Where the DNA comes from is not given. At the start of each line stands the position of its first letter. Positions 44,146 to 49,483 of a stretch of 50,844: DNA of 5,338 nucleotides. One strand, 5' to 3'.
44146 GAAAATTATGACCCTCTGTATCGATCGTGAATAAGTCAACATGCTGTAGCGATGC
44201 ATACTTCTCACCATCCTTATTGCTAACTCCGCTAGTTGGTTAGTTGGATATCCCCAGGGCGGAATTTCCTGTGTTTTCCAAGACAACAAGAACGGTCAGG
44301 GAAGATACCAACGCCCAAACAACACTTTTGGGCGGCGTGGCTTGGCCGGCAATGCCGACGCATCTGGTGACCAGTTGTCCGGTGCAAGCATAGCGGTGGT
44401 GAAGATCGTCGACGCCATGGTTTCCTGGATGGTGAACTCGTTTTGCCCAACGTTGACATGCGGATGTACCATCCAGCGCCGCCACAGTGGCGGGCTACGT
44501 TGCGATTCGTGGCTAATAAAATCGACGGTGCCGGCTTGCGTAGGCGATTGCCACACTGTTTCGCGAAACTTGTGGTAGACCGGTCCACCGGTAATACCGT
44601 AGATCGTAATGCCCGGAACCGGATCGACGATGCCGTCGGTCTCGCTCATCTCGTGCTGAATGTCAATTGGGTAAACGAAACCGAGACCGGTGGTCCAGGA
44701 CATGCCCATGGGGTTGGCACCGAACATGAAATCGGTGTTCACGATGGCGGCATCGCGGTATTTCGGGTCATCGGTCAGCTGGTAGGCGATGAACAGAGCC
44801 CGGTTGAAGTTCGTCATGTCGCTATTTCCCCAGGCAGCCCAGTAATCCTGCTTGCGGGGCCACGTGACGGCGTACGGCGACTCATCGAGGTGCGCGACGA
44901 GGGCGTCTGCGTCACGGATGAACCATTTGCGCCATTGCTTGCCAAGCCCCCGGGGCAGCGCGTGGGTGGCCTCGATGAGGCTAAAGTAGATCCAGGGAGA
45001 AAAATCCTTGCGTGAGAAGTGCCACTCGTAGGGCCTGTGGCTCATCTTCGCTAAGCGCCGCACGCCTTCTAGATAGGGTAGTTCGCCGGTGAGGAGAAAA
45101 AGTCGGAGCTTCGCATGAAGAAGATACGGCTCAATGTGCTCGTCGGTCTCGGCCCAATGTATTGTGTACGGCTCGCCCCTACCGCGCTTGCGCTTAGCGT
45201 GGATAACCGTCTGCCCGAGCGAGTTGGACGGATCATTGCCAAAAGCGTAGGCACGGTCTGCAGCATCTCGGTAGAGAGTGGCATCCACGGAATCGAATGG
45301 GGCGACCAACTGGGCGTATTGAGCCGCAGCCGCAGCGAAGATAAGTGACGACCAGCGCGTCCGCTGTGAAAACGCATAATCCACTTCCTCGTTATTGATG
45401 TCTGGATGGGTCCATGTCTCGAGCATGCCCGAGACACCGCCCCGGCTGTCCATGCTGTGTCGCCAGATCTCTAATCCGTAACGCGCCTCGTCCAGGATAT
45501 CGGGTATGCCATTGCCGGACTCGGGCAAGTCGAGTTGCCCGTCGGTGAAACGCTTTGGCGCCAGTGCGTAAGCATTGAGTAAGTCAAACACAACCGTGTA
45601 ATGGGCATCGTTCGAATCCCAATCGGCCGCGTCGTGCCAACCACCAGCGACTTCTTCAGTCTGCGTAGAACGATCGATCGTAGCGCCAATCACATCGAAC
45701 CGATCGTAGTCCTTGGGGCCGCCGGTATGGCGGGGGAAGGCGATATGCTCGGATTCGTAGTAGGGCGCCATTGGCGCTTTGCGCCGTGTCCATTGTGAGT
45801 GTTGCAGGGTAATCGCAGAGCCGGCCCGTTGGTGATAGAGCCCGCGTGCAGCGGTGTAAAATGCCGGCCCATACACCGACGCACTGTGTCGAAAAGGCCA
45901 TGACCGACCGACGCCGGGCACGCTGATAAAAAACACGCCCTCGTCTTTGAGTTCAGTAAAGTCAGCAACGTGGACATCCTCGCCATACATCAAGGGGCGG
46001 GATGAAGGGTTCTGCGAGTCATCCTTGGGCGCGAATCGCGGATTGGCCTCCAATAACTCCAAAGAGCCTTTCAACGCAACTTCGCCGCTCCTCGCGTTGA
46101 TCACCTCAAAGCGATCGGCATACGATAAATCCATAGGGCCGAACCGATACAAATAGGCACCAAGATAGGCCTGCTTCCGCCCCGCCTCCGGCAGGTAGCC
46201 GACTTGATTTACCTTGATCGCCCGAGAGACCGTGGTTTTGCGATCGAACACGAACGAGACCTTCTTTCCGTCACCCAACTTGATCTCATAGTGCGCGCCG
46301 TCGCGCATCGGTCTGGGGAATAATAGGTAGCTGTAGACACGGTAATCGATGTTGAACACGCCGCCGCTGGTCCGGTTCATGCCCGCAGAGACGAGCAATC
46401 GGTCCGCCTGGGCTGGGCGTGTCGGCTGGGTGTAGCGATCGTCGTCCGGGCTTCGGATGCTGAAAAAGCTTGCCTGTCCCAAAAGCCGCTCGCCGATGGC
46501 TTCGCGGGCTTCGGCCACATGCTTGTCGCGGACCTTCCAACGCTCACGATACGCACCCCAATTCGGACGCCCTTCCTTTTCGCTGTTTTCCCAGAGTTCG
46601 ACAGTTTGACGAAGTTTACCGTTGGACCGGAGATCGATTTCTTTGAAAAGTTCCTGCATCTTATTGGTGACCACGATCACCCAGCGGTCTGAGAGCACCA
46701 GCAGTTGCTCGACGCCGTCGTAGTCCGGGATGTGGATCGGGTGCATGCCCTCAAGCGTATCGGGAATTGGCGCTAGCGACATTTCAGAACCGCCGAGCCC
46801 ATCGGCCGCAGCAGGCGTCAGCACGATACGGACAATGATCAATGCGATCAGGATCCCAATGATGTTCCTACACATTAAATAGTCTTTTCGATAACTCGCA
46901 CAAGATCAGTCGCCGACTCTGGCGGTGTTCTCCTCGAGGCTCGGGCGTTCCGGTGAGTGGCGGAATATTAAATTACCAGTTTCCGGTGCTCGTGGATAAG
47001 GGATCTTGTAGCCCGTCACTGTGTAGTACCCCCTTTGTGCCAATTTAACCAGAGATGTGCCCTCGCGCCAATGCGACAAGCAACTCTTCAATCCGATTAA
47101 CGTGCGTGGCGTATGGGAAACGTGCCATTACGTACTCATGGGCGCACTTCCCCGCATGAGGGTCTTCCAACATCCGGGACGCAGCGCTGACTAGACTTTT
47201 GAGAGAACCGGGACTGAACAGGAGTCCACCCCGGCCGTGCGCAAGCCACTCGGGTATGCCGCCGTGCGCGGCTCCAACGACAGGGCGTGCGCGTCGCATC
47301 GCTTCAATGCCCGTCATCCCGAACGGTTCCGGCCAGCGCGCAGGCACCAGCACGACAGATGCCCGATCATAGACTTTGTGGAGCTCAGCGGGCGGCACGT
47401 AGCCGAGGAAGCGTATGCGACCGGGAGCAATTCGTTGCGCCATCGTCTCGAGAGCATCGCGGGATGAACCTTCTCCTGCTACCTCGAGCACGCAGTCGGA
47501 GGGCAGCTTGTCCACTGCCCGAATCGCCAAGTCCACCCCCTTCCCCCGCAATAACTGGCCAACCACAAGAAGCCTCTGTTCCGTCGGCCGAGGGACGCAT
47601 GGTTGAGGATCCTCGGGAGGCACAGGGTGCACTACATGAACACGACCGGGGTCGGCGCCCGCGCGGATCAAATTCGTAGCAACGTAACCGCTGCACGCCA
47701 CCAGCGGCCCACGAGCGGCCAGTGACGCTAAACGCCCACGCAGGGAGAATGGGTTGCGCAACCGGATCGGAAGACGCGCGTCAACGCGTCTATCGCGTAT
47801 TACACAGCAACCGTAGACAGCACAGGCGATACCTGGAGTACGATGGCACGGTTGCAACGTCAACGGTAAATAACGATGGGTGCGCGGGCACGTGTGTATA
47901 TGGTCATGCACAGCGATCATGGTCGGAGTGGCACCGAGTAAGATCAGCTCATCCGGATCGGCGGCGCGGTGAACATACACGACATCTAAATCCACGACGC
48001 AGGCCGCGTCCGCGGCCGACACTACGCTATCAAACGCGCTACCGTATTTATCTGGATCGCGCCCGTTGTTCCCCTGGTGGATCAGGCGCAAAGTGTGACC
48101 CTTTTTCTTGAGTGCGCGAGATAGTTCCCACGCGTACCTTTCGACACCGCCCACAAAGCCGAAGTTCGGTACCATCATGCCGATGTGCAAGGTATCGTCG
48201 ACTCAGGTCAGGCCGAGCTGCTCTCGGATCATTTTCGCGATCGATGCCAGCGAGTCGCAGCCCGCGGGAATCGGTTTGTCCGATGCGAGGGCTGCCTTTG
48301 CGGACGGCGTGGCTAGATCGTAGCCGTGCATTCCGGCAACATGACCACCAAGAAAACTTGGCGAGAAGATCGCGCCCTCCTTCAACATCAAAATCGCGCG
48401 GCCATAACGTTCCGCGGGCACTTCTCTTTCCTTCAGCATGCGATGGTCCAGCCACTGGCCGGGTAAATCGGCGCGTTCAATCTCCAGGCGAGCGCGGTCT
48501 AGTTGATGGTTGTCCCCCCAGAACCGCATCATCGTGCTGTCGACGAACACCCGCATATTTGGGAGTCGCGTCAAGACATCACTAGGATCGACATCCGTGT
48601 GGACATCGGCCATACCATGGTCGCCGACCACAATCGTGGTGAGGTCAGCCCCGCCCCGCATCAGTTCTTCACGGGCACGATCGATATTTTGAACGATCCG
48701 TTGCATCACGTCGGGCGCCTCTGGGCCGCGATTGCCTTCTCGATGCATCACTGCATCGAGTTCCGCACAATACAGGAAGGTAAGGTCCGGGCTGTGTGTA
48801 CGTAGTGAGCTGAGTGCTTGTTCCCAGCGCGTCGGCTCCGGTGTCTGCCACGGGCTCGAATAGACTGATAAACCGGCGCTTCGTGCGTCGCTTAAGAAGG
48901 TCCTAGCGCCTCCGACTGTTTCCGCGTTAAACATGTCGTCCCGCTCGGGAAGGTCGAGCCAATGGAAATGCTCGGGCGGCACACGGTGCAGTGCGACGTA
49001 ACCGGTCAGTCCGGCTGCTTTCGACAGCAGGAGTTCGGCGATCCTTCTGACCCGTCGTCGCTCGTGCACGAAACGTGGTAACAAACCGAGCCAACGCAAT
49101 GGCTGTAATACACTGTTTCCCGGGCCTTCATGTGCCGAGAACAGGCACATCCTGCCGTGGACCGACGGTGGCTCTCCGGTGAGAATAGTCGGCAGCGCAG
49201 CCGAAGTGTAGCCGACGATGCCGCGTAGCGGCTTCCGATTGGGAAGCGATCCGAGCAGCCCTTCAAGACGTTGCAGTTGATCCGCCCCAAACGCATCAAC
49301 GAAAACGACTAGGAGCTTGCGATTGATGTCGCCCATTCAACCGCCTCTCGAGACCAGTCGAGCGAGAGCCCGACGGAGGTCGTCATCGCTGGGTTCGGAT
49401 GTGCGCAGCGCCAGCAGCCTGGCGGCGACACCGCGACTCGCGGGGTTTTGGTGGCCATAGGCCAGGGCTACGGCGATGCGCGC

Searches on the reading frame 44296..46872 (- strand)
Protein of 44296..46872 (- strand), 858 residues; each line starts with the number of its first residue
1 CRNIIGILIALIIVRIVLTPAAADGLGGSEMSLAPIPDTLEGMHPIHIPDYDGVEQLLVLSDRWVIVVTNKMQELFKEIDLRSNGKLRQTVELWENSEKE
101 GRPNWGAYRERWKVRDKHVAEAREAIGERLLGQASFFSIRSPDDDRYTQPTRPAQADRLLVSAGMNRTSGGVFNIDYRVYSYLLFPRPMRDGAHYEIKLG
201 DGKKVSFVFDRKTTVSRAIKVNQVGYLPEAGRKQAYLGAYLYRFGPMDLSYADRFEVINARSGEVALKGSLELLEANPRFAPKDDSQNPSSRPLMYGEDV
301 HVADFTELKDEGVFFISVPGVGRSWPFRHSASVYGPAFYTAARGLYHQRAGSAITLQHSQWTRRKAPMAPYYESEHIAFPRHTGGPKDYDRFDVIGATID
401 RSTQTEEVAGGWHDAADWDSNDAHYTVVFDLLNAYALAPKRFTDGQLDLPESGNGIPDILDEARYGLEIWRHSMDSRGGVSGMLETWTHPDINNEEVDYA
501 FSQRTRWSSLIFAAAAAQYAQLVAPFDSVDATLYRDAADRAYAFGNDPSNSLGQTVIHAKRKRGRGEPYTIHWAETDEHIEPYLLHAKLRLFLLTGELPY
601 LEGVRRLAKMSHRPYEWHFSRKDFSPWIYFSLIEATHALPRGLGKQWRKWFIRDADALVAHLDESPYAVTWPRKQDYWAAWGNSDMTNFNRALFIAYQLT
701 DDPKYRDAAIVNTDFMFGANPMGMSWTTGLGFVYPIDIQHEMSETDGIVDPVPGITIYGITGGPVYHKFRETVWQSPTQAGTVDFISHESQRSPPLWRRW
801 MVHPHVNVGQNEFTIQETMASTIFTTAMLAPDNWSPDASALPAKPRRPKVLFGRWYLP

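Call 6: search_protein_families(library=pfam, proteins=[window:44296-46872:-], max_evalue=0.001)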
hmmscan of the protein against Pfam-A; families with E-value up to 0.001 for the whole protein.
window:44296-46872:- (858 aa): 2 families
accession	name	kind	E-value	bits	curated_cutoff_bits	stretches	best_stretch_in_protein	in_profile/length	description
PF00759.25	Glyco_hydro_9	-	1.4e-25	91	27.7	1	334-764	1-414/444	Glycosyl hydrolase family 9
PF02927.20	CelD_N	-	1.1e-10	42.5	24.6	1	216-322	3-85/86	Cellulase N-terminal ig-like domain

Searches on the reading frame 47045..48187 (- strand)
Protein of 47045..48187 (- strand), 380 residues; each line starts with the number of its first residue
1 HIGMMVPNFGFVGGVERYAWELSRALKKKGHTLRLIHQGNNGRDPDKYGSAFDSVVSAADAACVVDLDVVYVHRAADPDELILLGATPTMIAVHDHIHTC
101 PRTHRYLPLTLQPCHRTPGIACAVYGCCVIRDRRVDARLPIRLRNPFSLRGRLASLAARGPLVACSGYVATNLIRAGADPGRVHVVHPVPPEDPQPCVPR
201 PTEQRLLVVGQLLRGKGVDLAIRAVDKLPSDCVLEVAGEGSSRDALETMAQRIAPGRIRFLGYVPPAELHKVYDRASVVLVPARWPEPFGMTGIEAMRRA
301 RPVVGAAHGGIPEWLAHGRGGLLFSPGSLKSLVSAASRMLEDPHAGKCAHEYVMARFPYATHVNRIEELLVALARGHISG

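Call 6: search_protein_families(library=pfam, proteins=[window:47045-48187:-], max_evalue=0.001)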
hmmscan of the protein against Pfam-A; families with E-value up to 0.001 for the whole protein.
window:47045-48187:- (380 aa): 5 families
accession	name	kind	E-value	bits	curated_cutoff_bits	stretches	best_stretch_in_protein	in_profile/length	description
PF00534.26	Glycos_transf_1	-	1.3e-28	100.1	26.4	1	200-343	12-159/172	Glycosyl transferases group 1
PF13692.12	Glyco_trans_1_4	-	2.1e-25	90.1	27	1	204-342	2-142/142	Glycosyl transferases group 1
PF20706.3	GT4-conflict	-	2.5e-11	43.6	26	1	171-318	162-323/385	Family 4 Glycosyltransferase in conflict systems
PF13439.12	Glyco_transf_4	-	2.7e-10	41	28.5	1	12-188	1-164/170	Glycosyltransferase Family 4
PF13524.12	Glyco_trans_1_2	-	0.00035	21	25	0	231-346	14-118/144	Glycosyl transferase-like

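Call 66: search_protein_families(library=ncbifam, proteins=[window:47045-48187:-], max_evalue=1e-10)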
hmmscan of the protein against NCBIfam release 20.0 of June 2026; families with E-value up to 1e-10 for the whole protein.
window:47045-48187:- (380 aa): 5 families
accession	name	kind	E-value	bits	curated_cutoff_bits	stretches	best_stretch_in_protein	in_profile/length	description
NF041876.1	EPS_EpsE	equivalog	7e-16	58.4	400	1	199-345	210-364/389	exopolysaccharide biosynthesis GT4 family glycosyltransferase EpsE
TIGR03999.1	thiol_BshA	equivalog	3.9e-14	52.4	273.7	1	231-369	229-369/375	N-acetyl-alpha-D-glucosaminyl L-malate synthase BshA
TIGR03449.1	mycothiol_MshA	equivalog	8.8e-14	51.2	462.5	1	203-347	220-374/406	D-inositol-3-phosphate glycosyltransferase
NF012028.0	PRK15484.1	subfamily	1.5e-13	50.7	618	1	245-370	247-375/380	lipopolysaccharide N-acetylglucosaminyltransferase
TIGR02149.1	glgA_Coryne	subfamily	8.3e-11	41.6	302.4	0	205-344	206-357/391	glycogen synthase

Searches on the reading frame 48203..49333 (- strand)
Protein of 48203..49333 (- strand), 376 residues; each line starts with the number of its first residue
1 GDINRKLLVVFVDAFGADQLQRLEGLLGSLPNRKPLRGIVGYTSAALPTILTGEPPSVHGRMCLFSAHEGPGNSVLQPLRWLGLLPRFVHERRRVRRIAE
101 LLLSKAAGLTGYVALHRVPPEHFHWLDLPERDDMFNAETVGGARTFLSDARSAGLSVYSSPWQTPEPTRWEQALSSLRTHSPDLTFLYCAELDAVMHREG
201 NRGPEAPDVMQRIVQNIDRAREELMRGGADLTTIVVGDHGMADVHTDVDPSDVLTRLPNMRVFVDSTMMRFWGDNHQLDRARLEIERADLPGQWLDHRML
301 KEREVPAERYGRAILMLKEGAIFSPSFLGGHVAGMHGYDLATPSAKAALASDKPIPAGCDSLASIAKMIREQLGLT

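Call 7: search_protein_families(library=pfam, proteins=[window:48203-49333:-], max_evalue=0.001)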
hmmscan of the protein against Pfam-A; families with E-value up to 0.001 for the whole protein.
window:48203-49333:- (376 aa): 1 family
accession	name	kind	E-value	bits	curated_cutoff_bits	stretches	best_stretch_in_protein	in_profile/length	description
PF01663.27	Phosphodiest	-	1.3e-15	58.3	23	1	41-339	42-342/342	Type I phosphodiesterase / nucleotide pyrophosphatase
